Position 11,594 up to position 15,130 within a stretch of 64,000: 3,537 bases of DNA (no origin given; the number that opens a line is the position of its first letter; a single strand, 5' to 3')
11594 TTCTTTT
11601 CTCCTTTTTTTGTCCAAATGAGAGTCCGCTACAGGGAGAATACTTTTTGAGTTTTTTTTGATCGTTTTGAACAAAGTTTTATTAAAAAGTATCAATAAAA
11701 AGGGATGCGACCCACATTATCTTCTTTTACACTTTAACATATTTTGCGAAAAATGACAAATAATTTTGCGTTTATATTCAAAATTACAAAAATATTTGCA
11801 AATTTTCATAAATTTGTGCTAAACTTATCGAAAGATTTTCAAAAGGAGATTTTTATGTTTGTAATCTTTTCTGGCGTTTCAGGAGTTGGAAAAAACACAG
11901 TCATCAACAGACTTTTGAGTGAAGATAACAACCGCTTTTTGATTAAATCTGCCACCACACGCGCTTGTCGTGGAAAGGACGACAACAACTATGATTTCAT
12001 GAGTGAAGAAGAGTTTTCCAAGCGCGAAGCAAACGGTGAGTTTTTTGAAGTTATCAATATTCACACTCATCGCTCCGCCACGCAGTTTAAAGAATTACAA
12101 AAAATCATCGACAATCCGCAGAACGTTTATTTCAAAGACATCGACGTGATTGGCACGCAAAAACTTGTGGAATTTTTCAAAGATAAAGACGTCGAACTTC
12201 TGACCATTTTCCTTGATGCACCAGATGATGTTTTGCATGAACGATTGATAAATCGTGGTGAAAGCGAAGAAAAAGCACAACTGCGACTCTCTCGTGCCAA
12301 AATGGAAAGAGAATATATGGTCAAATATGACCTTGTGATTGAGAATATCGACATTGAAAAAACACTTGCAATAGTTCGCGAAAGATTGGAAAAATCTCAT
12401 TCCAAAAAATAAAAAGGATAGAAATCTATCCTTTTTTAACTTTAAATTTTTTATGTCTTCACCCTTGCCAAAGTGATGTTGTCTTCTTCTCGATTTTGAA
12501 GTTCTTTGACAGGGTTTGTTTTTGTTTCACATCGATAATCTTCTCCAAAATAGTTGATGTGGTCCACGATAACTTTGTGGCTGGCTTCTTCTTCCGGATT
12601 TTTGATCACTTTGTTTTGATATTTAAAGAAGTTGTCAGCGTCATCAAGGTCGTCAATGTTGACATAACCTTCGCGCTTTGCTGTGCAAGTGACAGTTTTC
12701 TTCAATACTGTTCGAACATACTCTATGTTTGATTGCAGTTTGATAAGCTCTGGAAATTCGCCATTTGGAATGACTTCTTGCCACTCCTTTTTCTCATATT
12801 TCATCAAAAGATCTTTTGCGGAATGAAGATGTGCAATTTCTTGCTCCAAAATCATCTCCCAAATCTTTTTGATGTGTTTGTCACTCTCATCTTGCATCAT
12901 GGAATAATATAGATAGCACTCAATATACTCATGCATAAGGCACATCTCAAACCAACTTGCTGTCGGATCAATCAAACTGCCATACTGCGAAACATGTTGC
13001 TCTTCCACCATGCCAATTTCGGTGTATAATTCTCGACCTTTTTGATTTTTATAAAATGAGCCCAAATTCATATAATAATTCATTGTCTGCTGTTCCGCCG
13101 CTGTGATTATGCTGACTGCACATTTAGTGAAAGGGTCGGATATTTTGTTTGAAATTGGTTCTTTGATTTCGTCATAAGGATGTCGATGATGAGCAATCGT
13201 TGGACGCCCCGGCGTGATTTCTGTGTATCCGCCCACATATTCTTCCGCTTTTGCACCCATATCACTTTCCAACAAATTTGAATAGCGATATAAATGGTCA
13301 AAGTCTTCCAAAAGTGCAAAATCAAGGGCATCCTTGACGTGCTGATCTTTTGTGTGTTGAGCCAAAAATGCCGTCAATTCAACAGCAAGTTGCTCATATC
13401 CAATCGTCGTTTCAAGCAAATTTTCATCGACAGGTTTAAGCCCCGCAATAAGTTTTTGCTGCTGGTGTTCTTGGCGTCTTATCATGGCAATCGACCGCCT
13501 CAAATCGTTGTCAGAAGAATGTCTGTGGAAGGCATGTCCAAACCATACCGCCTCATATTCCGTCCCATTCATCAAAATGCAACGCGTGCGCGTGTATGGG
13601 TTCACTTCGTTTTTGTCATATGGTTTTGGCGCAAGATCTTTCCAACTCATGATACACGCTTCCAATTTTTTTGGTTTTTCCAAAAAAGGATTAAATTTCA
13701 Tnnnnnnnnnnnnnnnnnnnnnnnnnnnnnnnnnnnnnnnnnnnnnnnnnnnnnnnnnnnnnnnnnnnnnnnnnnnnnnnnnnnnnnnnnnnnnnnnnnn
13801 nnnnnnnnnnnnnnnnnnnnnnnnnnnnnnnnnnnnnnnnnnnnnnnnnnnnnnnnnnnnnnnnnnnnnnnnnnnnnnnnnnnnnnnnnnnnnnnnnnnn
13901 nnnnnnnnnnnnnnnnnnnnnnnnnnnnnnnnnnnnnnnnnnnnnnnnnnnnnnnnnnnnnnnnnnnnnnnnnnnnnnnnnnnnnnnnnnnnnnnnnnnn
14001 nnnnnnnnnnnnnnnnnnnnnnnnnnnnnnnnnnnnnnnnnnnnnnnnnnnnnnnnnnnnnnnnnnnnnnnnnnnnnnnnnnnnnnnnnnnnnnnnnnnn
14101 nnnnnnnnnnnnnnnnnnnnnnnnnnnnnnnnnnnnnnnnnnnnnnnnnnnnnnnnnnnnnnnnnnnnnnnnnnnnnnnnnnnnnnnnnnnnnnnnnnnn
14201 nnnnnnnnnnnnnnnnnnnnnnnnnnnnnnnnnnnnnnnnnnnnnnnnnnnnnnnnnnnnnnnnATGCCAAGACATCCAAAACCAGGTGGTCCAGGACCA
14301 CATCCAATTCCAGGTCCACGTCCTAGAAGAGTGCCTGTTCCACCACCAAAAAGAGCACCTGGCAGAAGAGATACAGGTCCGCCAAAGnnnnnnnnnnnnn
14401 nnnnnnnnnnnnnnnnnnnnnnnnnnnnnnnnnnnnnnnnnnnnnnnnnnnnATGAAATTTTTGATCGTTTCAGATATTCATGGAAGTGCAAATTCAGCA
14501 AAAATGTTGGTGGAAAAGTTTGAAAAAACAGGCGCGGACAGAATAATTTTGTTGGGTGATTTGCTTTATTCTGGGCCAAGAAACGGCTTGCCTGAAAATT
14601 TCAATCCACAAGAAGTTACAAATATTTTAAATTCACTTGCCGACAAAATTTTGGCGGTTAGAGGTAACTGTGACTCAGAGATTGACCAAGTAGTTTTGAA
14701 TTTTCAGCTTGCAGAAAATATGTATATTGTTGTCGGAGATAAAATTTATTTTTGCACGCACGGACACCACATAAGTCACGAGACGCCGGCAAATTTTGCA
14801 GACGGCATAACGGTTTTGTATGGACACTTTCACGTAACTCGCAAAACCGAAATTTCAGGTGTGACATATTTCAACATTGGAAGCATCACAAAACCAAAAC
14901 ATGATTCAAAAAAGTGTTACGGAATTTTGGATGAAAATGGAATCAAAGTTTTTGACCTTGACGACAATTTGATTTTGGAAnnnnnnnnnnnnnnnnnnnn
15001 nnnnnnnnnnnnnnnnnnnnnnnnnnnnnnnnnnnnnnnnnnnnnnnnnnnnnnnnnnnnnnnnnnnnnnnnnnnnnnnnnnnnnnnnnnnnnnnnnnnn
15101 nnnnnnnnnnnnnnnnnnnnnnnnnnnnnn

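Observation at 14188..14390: Unannotated 41-aa Pro/Arg peptide gene resembling ribosome-binding proline-rich antimicrobial peptides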

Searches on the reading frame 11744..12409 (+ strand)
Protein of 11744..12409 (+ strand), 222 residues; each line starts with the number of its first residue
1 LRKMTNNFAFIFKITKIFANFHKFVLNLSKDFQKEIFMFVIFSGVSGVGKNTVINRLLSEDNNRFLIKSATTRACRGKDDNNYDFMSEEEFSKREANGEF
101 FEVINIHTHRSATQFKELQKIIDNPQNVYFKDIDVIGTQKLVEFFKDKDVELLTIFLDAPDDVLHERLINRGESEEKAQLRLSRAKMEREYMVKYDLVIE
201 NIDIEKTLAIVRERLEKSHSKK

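Call 62: search_protein_families(library=pfam, proteins=[window:11744-12409:+], max_evalue=0.001)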
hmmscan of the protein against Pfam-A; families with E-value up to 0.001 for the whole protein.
window:11744-12409:+ (222 aa): 4 families
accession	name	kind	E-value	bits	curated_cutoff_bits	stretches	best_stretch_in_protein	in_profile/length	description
PF00625.27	Guanylate_kin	-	6.6e-21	75.3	25.2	1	40-217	5-181/182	Guanylate kinase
PF13238.12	AAA_18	-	7.4e-08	33.3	29.4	1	40-185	1-120/128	AAA domain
PF13671.12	AAA_33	-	4.9e-07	30.6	27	1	40-179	2-126/143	AAA domain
PF03193.22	RsgA_GTPase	-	0.00016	22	30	1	24-64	96-133/174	RsgA GTPase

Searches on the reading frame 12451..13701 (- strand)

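Call 11: search_protein_families(library=pfam, proteins=[window:12451-13701:-], max_evalue=1)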
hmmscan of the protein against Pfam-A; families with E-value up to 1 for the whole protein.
window:12451-13701:- (416 aa): 3 families
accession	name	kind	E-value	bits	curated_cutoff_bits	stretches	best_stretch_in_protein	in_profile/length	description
PF12902.13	Ferritin-like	-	0.013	15.8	22.3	1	252-304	8-57/221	Ferritin-like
PF21861.2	RepB_C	-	0.031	14.7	27.3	1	272-311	3-42/58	Replication protein RepB, C-terminal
PF02915.23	Rubrerythrin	-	0.74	10.6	22.8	0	256-298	93-136/137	Rubrerythrin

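Call 63: search_protein_families(library=ncbifam, proteins=[window:12451-13698:-], max_evalue=0.1)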
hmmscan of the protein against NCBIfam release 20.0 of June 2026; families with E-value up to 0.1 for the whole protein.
window:12451-13698:- (415 aa): 0 families

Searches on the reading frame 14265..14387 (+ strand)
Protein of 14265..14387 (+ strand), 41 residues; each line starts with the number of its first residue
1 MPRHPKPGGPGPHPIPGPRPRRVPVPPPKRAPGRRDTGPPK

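Call 10: find_homologous_proteins(query=window:14265-14387:+, max_evalue=1)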
Query seq(41 aa) (41 aa): 1 proteins with E <= 1 among 1 candidates.
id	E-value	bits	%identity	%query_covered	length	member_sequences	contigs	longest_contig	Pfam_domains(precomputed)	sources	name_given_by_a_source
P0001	3.9e-12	63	91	78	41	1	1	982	-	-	-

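Call 11: search_protein_families(library=pfam, proteins=[window:14265-14387:+], max_evalue=1)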
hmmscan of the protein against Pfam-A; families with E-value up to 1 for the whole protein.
seq(41 aa): 0 families

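Call 13: find_encoding_contigs(protein=P0001, flank=5000)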
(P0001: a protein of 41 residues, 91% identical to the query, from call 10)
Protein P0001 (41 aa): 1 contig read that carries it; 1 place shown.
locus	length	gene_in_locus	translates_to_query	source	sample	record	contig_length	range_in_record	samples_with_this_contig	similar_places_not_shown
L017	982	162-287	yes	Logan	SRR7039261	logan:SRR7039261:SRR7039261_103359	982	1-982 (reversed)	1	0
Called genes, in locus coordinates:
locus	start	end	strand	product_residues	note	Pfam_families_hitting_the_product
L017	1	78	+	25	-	?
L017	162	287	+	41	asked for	-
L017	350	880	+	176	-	PF00149:Metallophos, PF12850:Metallophos_2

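Call 14: find_encoding_contigs(protein=window:14265-14387:+, flank=5000)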
Protein seq(41 aa) (41 aa): 3 contigs read that carry it; 2 places shown.
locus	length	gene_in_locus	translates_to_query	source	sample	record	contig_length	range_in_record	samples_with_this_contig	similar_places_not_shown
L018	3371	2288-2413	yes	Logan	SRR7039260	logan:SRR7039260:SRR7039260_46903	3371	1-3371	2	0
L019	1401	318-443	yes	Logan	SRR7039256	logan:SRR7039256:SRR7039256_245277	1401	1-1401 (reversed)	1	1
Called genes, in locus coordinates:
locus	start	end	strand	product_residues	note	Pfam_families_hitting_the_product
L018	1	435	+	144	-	?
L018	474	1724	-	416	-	-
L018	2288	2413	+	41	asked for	-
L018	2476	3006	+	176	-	PF00149:Metallophos, PF12850:Metallophos_2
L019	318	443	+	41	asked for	-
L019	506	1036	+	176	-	PF00149:Metallophos, PF12850:Metallophos_2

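Call 44: search_protein_representatives(protein=window:14265-14387:+)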
Query: 41 residues. Proteins with E-value up to 0.001 (for the whole library): 2; up to 1e-10: 1; up to 1e-30: 0. The best 2 are listed.
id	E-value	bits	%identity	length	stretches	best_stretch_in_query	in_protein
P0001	1.2e-12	63.3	93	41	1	1-41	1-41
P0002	1.2e-04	38.4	47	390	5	8-38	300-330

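Call 56: find_related_loci(query=A2, collection=metagenome_contigs, flank=3000)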
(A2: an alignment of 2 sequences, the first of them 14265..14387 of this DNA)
Query A2 (41 aa) in metagenome_contigs; peptide patterns used: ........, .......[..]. (x = any residue, [..] = any of these).
87 stretches matched a pattern, but none encodes a relative of the query by tblastn (E <= 1e-3).

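Call 57: find_related_loci(query=A2, collection=viral_contigs, flank=3000)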
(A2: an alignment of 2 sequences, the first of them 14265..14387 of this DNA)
Query A2 (41 aa) in viral_contigs; peptide patterns used: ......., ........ (x = any residue, [..] = any of these).
28 stretches matched a pattern, but none encodes a relative of the query by tblastn (E <= 1e-3).

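Call 63: search_protein_families(library=ncbifam, proteins=[window:14265-14387:+], max_evalue=0.1)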
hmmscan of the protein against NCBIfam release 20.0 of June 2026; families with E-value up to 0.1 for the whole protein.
window:14265-14387:+ (41 aa): 0 families

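Call 81: search_solved_structures(query=window:14265-14387:+, max_evalue=10)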
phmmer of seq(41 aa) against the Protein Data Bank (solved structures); distinct sequences matched with E-value up to 10: 0.

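Call 82: search_protein_families(library=phrogs, proteins=[window:14265-14387:+], max_evalue=1)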
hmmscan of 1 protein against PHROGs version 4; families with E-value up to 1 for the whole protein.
seq(41 aa): 0 families

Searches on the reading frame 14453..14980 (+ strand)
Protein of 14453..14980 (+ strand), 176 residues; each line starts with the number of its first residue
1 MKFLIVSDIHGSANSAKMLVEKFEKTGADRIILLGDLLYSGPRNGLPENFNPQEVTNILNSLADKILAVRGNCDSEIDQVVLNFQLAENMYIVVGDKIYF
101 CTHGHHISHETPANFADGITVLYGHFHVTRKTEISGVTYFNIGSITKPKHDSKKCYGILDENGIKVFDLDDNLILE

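Call 11: search_protein_families(library=pfam, proteins=[window:14453-14980:+], max_evalue=1)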
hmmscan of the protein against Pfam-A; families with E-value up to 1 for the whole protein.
window:14453-14980:+ (176 aa): 4 families
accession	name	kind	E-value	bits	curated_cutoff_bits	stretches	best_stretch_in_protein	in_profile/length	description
PF12850.12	Metallophos_2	-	1.3e-22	80.9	27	1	1-160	1-150/154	Calcineurin-like phosphoesterase superfamily domain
PF00149.33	Metallophos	-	3.7e-12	47.5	21.5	1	1-110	1-117/191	Calcineurin-like phosphoesterase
PF14582.11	Metallophos_3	-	0.034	13.9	28.2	1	2-40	7-45/259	Metallophosphoesterase, calcineurin superfamily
PF07671.16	DUF1601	-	0.066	13.5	25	1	48-59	26-37/37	Protein of unknown function (DUF1601)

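Call 21: find_related_loci(query=window:14453-14980:+, collection=genome_contigs, flank=3000)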
Query window:14453-14980:+ (176 aa) in genome_contigs; peptide patterns used: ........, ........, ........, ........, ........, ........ (x = any residue, [..] = any of these).
68 stretches matched a pattern; 13 encode a relative of the query (tblastn E <= 1e-3); 13 distinct loci.
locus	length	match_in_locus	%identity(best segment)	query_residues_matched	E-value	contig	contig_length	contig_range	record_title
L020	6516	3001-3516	44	1-171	1e-41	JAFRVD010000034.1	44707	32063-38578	MAG: Lachnospiraceae bacterium isolate RGIG2826 Goat_Omasum.Co__c1055574, whole genome shotgun sequence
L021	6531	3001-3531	41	1-176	2e-40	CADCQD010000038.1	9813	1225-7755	MAG: uncultured Clostridiales bacterium isolate RUG14875 genome assembly, contig: RUG14875_asm_38, whole genome shotgun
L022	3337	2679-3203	41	1-174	1e-39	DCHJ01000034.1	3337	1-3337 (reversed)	MAG TPA_asm: Lachnospiraceae bacterium UBA1755 UBA1755_contig_155478, whole genome shotgun sequence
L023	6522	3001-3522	40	1-173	7e-39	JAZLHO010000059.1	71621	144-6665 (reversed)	MAG: Lachnospiraceae bacterium isolate T1900044980_TA20190042.MAGScoT_cleanbin_000079 SGB_4119_k141_2463023, whole genom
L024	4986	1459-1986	39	1-175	7e-38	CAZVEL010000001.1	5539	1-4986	MAG TPA_asm: uncultured Treponema sp. isolate SRP067234_co1_147 genome assembly, contig: k99_1114958, whole genome shotg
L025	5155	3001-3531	38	1-176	1e-37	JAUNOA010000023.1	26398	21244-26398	MAG: Lachnospiraceae bacterium isolate S33M_St_55 NODE_701_length_26398_cov_27.412823, whole genome shotgun sequence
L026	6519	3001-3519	43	1-174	3e-37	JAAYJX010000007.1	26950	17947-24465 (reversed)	MAG: Erysipelotrichia bacterium isolate AS10tlH2TH_345 11671_AS10, whole genome shotgun sequence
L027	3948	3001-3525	41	1-174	3e-37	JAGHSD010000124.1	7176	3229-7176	MAG: Candidatus Darwinimomas equi isolate E1_MB2_36 c_000000788483, whole genome shotgun sequence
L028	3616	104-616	39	1-170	8e-37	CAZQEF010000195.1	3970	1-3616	MAG TPA_asm: uncultured Treponema sp. isolate SRP192927_co6_110 genome assembly, contig: NODE_65840_length_3970_cov_4.69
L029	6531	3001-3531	38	1-176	4e-34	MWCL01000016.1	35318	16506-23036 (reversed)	MAG: Spirochaetes bacterium ADurb.Bin215 BWY20_contig000016, whole genome shotgun sequence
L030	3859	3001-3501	41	1-167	8e-34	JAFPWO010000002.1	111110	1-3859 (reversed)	MAG: Lachnospiraceae bacterium isolate RGIG1540 Goat_Abomasum-5__c17693, whole genome shotgun sequence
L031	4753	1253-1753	38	1-166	6e-34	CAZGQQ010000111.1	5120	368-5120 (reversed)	MAG TPA_asm: uncultured Treponema sp. isolate SRP192927_co6_671 genome assembly, contig: NODE_45703_length_5120_cov_18.2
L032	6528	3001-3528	34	1-170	8e-28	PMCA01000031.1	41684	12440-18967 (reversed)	MAG: Elusimicrobia bacterium isolate fen_1175 73.20120700_E3M.237_contig_113643, whole genome shotgun sequence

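Call 47: find_homologous_proteins(query=window:14453-14980:+, max_evalue=1e-20)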
Query window:14453-14980:+ (176 aa): 895 proteins with E <= 1e-20 among 1063 candidates; the best 120 are listed.
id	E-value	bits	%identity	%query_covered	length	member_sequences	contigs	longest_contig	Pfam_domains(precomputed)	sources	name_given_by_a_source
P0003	3.8e-112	390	99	100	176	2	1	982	PF12850.13,PF00149.34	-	-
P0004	2.1e-96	339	82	100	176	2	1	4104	PF12850.13,PF00149.34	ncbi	-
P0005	2.4e-75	270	67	100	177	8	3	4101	PF12850.13,PF00149.34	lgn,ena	-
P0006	3.5e-73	263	66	100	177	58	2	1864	PF12850.13,PF00149.34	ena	-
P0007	9.7e-72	258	65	100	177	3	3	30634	PF12850.13,PF00149.34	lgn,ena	-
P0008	8.3e-71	255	64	100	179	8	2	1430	PF12850.13,PF00149.34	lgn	-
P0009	5.8e-69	249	66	99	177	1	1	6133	PF12850.13,PF00149.34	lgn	-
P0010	1.6e-65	238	58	99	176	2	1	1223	PF12850.13,PF00149.34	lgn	-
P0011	1.5e-64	235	59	100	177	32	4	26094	PF12850.13,PF00149.34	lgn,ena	-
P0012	1.8e-64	235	60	97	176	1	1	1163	PF12850.13,PF00149.34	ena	-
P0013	2.5e-64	234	58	98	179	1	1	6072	PF12850.13,PF00149.34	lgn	-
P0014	1.1e-63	232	59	99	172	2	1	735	PF12850.13,PF00149.34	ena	-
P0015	1.2e-63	232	58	93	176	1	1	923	PF12850.13,PF00149.34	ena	-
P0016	2.2e-63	231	59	99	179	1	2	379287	PF12850.13,PF00149.34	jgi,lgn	jgi:hypothetical protein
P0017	9.1e-63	229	58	100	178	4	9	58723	PF12850.13,PF00149.34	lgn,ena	-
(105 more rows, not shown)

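Call 48: find_encoding_contigs(protein=P0004, flank=3000, max_places=3)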
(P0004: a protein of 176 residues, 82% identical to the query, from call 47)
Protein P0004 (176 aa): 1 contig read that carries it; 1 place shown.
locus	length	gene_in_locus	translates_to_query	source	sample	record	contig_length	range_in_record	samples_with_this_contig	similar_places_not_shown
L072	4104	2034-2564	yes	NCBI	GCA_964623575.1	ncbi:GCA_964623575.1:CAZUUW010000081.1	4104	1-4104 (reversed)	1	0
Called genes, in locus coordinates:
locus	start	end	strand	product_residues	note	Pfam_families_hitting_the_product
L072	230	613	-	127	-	PF08769:Spo0A_C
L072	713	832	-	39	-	-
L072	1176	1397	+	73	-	-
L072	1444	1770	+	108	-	-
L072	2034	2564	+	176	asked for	PF00149:Metallophos, PF12850:Metallophos_2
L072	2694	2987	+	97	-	-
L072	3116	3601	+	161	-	-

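Call 49: find_encoding_contigs(protein=P0005, flank=3000, max_places=3)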
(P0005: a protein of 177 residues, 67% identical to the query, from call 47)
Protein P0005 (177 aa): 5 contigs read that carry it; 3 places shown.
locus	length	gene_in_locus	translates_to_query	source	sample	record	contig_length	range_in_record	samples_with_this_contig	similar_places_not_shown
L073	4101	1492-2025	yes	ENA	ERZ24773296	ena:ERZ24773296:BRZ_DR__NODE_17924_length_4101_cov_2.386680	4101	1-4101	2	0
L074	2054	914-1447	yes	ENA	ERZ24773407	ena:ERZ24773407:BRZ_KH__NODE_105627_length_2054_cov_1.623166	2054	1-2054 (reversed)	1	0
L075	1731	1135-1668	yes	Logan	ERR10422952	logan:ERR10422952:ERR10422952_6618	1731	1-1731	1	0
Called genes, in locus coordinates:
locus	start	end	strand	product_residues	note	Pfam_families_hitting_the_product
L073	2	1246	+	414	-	?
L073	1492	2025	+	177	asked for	PF00149:Metallophos, PF12850:Metallophos_2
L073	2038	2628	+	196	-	PF06941:NT5C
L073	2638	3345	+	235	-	PF13175:AAA_15 (faint), PF00005:ABC_tran, PF13304:AAA_21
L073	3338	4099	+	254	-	?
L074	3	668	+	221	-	?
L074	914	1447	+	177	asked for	PF00149:Metallophos, PF12850:Metallophos_2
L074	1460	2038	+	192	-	PF06941:NT5C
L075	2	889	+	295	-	?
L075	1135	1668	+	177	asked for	PF00149:Metallophos, PF12850:Metallophos_2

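Call 50: find_encoding_contigs(protein=P0007, flank=3000, max_places=3)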
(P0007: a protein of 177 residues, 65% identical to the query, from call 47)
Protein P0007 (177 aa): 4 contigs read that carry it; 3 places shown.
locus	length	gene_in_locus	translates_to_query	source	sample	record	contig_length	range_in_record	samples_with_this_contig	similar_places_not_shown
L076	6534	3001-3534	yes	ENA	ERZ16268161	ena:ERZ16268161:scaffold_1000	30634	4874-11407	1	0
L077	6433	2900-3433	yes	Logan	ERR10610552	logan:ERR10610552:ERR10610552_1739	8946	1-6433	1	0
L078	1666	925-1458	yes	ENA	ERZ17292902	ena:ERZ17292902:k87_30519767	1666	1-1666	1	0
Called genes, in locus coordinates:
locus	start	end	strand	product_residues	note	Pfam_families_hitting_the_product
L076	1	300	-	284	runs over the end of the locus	PF02645:DegV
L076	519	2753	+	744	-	PF09371:Tex_N, PF22706:Tex_central_region, PF14639:YqgF, PF16921:Tex_YqgF, PF14635:HHH_7, PF12836:HHH_3, PF17674:HHH_9, PF00575:S1, +1 more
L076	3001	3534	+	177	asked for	PF00149:Metallophos, PF12850:Metallophos_2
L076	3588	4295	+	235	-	PF00005:ABC_tran, PF13304:AAA_21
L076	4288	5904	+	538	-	PF09847:12TM_1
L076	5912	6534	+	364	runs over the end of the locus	PF04018:VCA0040-like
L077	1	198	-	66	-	?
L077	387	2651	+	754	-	PF09371:Tex_N, PF22706:Tex_central_region, PF14639:YqgF, PF16921:Tex_YqgF, PF14635:HHH_7, PF12836:HHH_3, PF17674:HHH_9, PF00575:S1, +1 more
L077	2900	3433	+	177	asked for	PF00149:Metallophos, PF12850:Metallophos_2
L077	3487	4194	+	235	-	PF00005:ABC_tran, PF13304:AAA_21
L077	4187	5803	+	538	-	PF09847:12TM_1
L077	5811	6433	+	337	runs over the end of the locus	PF04018:VCA0040-like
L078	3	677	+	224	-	?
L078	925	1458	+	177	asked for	PF00149:Metallophos, PF12850:Metallophos_2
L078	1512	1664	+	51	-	?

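Call 51: find_encoding_contigs(protein=P0009, flank=3000, max_places=3)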
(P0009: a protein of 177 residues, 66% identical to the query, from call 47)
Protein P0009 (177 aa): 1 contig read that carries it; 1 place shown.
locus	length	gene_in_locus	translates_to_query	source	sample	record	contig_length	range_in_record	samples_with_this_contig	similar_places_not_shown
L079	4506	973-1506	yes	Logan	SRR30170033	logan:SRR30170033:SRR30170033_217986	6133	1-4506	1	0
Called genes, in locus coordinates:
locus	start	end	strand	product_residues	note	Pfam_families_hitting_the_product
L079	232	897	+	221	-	PF00106:adh_short, PF13561:adh_short_C2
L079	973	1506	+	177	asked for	PF00149:Metallophos, PF12850:Metallophos_2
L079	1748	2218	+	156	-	PF03449:GreA_GreB_N, PF01272:GreA_GreB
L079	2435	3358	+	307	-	-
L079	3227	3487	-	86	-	-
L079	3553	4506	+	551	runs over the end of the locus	PF00753:Lactamase_B, PF23023:Anti-Pycsar_Apyc1 (faint), PF12706:Lactamase_B_2, PF22505:RNase_J_b_CASP, PF07521:RMMBL, PF17770:RNase_J_C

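Call 63: search_protein_families(library=ncbifam, proteins=[window:14453-14980:+], max_evalue=0.1)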
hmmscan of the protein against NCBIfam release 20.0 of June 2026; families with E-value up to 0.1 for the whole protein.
window:14453-14980:+ (176 aa): 6 families
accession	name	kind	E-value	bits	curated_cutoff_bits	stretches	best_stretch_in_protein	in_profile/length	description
NF006988.0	PRK09453.1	equivalog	1.3e-56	191.3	117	1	1-175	1-176/183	phosphodiesterase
TIGR00040.1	yfcE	subfamily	5.5e-21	75.3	56.25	1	1-166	1-155/158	YfcE family phosphodiesterase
TIGR00024.1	SbcD_rel_arch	hypoth_equivalog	7e-05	22.6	115.2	1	23-131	54-147/224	putative phosphoesterase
NF001204.0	PRK00166.1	equivalog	0.00087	18.7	176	1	1-74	1-67/276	symmetrical bis(5'-nucleosyl)-tetraphosphatase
TIGR04123.1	P_estr_lig_assc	hypoth_equivalog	0.002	17.6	150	1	17-129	54-153/207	ligase-associated DNA damage response endonuclease PdeM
TIGR00668.1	apaH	equivalog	0.05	13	222.85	1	4-81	4-74/279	bis(5'-nucleosyl)-tetraphosphatase (symmetrical) ApaH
